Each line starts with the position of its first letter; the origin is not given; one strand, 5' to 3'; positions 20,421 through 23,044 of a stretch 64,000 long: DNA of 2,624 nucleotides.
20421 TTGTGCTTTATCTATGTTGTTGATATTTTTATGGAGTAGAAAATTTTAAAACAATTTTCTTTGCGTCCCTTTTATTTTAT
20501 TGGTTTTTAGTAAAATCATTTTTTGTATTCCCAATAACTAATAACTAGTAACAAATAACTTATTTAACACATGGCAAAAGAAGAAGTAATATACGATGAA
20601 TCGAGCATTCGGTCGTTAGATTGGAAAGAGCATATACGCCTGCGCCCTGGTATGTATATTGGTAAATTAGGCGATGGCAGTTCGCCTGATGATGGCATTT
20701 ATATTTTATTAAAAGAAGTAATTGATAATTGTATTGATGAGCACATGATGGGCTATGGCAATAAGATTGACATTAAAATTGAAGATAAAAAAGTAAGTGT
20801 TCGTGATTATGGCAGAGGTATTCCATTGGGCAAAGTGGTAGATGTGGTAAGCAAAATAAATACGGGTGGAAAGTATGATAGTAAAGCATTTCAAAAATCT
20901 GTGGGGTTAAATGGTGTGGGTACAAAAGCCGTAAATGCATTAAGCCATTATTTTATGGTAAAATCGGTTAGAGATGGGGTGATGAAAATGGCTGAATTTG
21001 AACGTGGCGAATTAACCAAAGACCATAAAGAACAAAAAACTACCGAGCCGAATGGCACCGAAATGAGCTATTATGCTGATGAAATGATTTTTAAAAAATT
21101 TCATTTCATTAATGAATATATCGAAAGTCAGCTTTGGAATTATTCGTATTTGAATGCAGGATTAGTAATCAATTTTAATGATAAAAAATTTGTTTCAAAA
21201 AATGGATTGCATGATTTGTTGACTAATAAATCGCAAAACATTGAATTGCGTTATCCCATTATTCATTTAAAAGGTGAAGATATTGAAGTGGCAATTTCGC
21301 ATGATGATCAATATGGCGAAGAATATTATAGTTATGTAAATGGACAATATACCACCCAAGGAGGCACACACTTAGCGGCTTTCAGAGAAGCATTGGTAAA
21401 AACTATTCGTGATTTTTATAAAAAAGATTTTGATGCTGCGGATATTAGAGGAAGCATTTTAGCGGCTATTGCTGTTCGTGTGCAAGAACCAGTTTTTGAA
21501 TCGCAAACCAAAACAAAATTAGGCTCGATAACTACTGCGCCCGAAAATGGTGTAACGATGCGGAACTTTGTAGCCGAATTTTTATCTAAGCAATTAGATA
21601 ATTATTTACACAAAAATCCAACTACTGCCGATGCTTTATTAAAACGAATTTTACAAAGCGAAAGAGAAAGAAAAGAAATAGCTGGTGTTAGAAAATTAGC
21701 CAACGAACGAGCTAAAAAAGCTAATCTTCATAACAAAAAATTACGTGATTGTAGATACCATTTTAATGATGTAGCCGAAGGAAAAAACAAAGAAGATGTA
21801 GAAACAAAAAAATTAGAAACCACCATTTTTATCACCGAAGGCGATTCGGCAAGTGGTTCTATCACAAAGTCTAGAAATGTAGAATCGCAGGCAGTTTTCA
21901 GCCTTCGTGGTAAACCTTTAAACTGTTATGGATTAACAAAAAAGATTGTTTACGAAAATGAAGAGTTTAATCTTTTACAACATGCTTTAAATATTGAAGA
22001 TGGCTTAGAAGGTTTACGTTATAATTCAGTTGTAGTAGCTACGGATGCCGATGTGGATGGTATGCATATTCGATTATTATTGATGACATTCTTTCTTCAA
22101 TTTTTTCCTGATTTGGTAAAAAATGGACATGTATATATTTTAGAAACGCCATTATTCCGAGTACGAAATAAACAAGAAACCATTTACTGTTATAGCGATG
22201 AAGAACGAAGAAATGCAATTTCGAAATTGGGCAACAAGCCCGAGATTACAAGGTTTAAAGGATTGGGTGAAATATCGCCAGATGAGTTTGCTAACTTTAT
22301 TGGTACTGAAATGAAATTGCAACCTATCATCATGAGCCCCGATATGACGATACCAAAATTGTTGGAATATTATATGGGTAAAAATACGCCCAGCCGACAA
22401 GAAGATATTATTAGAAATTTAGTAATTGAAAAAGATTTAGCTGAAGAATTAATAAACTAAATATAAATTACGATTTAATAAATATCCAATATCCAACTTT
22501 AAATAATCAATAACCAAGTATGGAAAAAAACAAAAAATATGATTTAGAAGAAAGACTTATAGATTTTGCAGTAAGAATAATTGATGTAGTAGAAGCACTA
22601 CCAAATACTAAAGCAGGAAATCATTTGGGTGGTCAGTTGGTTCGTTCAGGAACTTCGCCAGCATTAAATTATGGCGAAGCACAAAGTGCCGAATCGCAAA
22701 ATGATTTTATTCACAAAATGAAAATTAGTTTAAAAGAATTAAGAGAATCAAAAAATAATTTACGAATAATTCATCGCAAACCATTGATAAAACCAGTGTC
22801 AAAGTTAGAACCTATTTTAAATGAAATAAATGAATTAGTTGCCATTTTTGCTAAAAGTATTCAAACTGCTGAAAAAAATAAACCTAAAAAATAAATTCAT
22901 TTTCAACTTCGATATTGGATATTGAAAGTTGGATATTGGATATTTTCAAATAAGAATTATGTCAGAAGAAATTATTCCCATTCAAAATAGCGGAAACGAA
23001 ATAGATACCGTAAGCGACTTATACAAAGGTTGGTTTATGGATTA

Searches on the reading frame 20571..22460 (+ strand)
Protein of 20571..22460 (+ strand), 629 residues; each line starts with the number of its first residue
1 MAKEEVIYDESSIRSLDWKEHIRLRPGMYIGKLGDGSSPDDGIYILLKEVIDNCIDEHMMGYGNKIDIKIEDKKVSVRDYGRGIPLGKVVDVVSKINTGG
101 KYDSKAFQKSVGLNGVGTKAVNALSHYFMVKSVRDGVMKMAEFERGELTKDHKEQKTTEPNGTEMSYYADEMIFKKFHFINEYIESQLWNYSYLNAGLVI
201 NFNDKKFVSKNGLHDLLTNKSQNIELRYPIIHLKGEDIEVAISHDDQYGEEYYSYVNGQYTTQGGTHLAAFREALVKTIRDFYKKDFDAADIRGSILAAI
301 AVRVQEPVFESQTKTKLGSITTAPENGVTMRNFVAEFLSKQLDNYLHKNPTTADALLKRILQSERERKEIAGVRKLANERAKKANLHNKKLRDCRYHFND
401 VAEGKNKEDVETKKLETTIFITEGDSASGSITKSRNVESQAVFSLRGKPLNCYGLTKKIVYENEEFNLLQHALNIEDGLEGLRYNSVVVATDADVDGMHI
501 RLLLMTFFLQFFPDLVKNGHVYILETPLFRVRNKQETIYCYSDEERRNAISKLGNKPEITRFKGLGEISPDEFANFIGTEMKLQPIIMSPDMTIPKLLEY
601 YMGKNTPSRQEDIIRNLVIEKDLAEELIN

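Call 41: search_protein_families(library=pfam, proteins=[window:20571-22460:+])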
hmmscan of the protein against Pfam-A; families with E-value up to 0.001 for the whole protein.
window:20571-22460:+ (629 aa): 3 families
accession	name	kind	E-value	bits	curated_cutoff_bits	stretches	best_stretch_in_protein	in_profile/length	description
PF00204.31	DNA_gyraseB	-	2.7e-30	105.5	27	1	230-369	20-166/173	DNA gyrase B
PF01751.28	Toprim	-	2e-14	54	23.1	1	418-525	1-95/96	Toprim domain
PF02518.31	HATPase_c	-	6.6e-08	33.4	26.4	1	41-126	4-85/111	Histidine kinase-, DNA gyrase B-, and HSP90-like ATPase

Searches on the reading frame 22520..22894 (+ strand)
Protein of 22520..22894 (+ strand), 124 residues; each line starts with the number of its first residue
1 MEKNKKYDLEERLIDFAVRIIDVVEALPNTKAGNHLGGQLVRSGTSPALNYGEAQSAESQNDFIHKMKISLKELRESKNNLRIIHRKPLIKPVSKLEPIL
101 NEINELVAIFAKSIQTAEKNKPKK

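Call 41: search_protein_families(library=pfam, proteins=[window:22520-22894:+])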
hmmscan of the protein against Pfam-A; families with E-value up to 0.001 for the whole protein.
window:22520-22894:+ (124 aa): 1 family
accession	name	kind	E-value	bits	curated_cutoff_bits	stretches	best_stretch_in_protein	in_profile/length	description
PF05635.17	23S_rRNA_IVP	-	2.6e-13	50.5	33.8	1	11-109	7-103/106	23S rRNA-intervening sequence protein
